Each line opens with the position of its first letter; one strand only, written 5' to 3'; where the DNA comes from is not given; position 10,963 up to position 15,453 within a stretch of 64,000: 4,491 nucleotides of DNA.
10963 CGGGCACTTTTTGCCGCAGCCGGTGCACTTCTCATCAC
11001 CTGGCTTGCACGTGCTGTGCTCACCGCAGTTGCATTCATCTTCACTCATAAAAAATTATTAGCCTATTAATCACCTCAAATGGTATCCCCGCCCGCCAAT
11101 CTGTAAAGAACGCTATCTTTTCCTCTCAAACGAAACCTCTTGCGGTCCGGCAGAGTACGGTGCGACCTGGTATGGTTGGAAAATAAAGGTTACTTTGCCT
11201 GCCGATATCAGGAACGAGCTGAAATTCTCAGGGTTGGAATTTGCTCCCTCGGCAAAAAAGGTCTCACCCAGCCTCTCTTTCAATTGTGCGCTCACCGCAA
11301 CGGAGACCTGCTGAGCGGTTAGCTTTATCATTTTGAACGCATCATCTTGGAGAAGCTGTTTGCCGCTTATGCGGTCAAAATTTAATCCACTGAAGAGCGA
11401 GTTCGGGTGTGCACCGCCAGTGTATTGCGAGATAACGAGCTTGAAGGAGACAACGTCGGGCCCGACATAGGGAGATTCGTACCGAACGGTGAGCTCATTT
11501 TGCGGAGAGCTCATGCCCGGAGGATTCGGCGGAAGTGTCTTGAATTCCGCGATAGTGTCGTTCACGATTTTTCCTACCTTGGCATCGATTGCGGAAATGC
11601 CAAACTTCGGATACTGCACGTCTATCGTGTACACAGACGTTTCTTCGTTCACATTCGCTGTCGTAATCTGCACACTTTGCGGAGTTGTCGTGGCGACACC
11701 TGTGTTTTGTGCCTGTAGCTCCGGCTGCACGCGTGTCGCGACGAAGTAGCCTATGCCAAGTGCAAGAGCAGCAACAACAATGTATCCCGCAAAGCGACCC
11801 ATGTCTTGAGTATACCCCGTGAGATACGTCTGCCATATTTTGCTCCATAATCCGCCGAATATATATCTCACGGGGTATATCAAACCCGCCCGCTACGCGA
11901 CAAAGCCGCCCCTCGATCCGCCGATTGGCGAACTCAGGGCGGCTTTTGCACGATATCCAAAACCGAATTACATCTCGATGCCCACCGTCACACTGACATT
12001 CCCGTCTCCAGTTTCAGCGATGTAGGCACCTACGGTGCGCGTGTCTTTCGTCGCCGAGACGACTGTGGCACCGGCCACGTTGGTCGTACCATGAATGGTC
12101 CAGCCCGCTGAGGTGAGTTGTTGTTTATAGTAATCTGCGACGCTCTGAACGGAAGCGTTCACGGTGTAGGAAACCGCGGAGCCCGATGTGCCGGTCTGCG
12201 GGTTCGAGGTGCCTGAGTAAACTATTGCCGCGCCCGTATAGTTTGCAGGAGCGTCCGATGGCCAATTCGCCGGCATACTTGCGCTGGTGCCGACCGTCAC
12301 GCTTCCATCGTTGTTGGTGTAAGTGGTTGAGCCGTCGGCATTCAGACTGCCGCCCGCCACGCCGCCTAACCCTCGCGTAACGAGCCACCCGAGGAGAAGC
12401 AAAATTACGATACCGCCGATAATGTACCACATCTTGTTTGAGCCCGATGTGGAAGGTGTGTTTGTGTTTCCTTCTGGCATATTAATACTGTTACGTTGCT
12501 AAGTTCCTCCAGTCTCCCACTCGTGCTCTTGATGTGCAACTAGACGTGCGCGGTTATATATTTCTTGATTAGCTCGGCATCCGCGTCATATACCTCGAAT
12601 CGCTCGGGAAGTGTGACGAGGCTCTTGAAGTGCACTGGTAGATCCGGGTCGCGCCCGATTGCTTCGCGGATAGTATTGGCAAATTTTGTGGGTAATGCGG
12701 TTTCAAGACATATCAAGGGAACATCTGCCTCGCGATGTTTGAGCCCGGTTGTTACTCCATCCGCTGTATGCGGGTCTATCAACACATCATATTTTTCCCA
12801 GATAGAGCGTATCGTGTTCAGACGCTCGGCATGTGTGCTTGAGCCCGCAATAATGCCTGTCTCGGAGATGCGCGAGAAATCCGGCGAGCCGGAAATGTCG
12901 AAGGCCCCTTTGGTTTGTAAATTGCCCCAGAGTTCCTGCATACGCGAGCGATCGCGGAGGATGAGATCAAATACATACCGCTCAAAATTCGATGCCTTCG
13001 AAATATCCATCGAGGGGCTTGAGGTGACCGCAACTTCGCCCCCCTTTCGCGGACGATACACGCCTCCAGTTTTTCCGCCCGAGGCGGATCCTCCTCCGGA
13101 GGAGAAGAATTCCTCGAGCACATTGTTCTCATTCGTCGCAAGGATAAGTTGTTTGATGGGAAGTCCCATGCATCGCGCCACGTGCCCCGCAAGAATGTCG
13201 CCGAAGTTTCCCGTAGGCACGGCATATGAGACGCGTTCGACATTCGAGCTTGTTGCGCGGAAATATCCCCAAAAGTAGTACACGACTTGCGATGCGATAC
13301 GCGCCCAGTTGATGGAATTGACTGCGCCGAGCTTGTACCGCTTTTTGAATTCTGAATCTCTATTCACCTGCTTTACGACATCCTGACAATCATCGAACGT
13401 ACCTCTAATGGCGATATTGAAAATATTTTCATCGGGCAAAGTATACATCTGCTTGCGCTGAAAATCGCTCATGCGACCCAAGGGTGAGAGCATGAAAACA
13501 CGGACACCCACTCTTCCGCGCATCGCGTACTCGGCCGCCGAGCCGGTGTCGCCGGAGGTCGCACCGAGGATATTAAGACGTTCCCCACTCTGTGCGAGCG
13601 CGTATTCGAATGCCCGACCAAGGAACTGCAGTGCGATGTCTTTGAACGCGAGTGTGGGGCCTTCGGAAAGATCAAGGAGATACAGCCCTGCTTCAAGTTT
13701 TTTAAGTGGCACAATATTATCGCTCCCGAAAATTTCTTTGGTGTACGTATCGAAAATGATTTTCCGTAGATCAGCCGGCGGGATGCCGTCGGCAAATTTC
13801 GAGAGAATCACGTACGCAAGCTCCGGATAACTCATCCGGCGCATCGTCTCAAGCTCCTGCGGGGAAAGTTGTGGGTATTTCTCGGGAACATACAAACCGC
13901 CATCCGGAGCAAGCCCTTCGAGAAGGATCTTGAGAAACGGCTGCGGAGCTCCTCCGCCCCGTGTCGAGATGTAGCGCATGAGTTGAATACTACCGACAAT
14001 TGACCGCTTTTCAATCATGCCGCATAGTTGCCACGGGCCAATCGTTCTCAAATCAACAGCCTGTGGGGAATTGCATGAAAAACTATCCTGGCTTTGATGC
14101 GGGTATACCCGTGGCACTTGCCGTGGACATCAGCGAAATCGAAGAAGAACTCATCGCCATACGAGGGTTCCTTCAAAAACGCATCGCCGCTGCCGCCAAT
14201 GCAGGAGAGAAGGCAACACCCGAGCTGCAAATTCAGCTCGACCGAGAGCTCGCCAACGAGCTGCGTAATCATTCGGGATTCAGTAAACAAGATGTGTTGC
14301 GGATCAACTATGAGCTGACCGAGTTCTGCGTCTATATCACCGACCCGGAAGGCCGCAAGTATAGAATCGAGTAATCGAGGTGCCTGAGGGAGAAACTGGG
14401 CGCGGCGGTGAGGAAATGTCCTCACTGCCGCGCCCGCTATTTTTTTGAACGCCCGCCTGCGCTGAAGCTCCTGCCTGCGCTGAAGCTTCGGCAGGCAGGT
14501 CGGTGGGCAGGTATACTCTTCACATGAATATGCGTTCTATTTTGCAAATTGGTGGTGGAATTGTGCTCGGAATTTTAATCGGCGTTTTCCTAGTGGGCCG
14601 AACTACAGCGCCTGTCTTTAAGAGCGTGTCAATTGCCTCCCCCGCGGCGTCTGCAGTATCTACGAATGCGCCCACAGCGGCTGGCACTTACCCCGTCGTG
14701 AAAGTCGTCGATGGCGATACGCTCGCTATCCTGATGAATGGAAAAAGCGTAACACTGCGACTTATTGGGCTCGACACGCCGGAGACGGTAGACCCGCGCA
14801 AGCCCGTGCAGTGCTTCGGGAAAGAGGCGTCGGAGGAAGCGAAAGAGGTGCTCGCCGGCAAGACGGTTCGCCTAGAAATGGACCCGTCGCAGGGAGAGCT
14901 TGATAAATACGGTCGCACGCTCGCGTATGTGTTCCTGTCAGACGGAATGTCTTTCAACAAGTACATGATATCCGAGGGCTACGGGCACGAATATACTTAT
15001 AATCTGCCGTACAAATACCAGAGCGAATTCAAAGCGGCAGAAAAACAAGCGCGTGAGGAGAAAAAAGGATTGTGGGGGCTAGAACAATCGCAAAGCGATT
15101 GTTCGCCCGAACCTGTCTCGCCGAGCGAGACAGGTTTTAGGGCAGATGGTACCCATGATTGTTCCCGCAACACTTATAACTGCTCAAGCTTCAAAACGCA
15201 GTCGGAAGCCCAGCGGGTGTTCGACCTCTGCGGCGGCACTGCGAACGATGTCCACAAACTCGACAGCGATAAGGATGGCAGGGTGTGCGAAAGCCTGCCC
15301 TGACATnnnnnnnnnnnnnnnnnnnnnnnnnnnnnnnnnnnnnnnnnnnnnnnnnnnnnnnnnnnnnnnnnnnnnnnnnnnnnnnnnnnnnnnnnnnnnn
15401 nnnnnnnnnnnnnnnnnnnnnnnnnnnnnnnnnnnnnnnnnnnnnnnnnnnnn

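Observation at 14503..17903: Secreted nuclease followed by tandem VanY/M15-like peptidases with 17-residue polyproline linkers and a shared unknown C-terminal domain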

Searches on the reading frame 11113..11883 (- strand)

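Call 57: search_protein_families(library=pfam, proteins=[window:11113-11883:-], max_evalue=0.001)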
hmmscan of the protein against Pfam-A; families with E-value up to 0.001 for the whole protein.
window:11113-11883:- (256 aa): 2 families
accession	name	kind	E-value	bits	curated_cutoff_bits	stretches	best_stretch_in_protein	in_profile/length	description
PF11738.13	DUF3298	-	2.1e-11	45.1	24.1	1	190-252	11-81/84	Protein of unknown function (DUF3298)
PF13739.11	PdaC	-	2.1e-08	35.6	29.1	1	79-162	2-95/95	Deacetylase PdaC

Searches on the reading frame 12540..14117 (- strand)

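Call 57: search_protein_families(library=pfam, proteins=[window:12540-14117:-], max_evalue=0.001)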
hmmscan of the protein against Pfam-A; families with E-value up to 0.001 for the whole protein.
window:12540-14117:- (525 aa): 3 families
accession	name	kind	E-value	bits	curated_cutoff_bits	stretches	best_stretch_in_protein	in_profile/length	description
PF14821.11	Thr_synth_N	-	4.1e-26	91.4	25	1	48-125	1-79/79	Threonine synthase N terminus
PF00291.31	PALP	-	3.6e-08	33.5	35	1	138-311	13-174/295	Pyridoxal-phosphate dependent enzyme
PF24857.1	THR4_C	-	4.4e-07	30.4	27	1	454-522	4-84/85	Threonine synthase, C-terminal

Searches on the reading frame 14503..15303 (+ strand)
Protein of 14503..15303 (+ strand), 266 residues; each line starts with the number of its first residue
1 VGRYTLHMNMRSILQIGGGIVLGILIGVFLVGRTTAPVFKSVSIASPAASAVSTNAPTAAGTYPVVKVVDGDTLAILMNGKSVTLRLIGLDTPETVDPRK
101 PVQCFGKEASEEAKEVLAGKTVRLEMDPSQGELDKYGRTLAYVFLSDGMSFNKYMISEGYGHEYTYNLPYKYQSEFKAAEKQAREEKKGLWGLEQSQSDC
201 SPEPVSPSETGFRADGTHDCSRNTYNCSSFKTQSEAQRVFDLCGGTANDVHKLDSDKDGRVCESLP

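Call 3: search_protein_families(library=pfam, proteins=[window:14503-15303:+], max_evalue=1)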
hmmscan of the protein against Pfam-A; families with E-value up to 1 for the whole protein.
window:14503-15303:+ (266 aa): 3 families
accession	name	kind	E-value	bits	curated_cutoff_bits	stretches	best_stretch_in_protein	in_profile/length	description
PF00565.23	SNase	-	2.3e-26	92.7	21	1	84-191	1-105/107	Staphylococcal nuclease homologue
PF05901.16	Excalibur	-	0.0024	18.6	22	1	225-263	2-36/36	Excalibur calcium-binding domain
PF14152.11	YfhE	-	0.4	11.2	27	1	172-186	20-34/36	YfhE-like protein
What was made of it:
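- On SNase (PF00565): 92.7 bits against a cut-off of 21 (call 3).
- On Excalibur (PF05901): 18.6 bits against a cut-off of 22 (call 3).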

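Call 4: search_protein_families(library=ncbifam, proteins=[window:14503-15303:+], max_evalue=1)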
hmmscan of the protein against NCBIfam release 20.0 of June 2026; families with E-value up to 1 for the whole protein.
window:14503-15303:+ (266 aa): 3 families
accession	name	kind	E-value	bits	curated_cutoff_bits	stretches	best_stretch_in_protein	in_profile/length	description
NF047694.1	TnucaseNucIStaph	equivalog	3.6e-37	127.5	250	1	53-191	37-174/175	thermonuclease NucI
NF047969.1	CaNuclEcnA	equivalog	5e-24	85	180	2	103-192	63-149/151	calcium-activated nuclease EcnA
NF009330.0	PRK12688.1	subfamily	0.079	11.3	614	1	21-87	155-217/752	flagellin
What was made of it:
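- The window's two heads are below every curated Pfam and NCBIfam cut-off (calls 3, 4).
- Tried and rejected: Pfam and NCBIfam have no model for it (calls 3, 4).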

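Call 31: search_protein_families(library=phrogs, proteins=[window:14503-15303:+], max_evalue=0.1)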
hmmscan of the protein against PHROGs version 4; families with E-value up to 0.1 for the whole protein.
window:14503-15303:+ (266 aa): 7 families
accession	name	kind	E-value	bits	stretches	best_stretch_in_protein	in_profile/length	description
phrog_20876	-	DNA, RNA and nucleotide metabolism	1.5e-27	97.6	1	65-199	170-307/395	nuclease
phrog_8809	-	unknown function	5.2e-25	87.7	1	48-202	1080-1239/2317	-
phrog_452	-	DNA, RNA and nucleotide metabolism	1.5e-17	65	1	63-169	71-182/201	endonuclease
phrog_27159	-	unknown function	9.2e-07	30.1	1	221-264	27-72/138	-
phrog_5854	-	unknown function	0.00011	23.2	1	217-265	22-65/76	-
phrog_18798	-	unknown function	0.00028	22.2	1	65-159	9-99/124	-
phrog_24301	-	unknown function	0.067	14.3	1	8-37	1-31/45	-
